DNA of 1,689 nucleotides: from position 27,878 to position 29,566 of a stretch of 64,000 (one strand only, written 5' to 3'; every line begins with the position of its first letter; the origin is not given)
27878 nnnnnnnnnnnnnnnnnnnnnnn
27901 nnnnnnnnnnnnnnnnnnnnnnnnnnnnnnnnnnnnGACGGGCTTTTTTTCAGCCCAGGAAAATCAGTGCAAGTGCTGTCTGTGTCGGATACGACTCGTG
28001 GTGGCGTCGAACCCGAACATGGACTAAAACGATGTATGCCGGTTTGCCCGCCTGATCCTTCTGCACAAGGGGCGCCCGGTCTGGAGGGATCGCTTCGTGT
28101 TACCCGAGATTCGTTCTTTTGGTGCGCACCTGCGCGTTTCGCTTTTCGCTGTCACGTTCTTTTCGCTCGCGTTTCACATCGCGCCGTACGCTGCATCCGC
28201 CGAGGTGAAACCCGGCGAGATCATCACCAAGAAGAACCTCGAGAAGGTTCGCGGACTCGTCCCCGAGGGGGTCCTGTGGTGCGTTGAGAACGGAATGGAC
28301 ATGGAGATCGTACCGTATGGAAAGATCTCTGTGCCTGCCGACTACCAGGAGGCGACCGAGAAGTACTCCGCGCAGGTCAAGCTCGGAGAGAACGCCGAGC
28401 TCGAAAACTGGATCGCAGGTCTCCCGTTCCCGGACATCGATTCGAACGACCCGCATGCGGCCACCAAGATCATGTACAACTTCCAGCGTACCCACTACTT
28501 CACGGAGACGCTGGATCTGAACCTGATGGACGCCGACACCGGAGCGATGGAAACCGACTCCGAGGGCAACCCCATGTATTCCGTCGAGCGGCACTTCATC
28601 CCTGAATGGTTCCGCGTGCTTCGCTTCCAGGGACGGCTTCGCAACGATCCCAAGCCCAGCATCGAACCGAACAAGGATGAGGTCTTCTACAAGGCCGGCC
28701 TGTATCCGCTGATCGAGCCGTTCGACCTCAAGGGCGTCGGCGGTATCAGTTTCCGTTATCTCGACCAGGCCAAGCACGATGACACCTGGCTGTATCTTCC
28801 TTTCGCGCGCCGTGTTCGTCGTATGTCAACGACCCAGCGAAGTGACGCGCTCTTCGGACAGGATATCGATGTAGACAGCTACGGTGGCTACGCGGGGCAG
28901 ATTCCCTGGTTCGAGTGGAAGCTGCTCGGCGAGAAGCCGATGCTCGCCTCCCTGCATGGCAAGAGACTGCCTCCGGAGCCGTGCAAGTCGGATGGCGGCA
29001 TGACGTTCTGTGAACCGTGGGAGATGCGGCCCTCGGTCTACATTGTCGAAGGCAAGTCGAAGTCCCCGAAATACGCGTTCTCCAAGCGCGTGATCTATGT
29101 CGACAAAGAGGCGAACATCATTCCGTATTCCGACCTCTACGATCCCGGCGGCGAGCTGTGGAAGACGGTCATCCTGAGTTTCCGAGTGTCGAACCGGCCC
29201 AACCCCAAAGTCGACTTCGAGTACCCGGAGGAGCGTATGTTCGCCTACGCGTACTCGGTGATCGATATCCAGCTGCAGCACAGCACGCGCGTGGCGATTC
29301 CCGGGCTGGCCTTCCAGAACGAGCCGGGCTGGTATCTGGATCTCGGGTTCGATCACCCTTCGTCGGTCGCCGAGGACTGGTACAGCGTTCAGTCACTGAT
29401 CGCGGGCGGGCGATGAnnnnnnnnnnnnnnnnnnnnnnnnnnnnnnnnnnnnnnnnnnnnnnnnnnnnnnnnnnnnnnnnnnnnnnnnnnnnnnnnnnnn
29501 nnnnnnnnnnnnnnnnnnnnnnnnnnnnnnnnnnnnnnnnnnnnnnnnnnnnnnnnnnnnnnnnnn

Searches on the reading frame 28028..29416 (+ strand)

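Call 28: search_protein_families(library=pfam, proteins=[window:28028-29416:+], max_evalue=0.00001)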
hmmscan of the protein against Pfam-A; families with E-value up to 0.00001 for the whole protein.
window:28028-29416:+ (462 aa): 2 families
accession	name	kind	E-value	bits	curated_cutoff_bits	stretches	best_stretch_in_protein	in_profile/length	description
PF07044.18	DUF1329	-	4.5e-46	158.2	23.1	1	66-421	2-339/368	Protein of unknown function (DUF1329)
PF17131.11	LolA_like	-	2.5e-14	53.8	30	1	233-384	14-134/184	Outer membrane lipoprotein-sorting protein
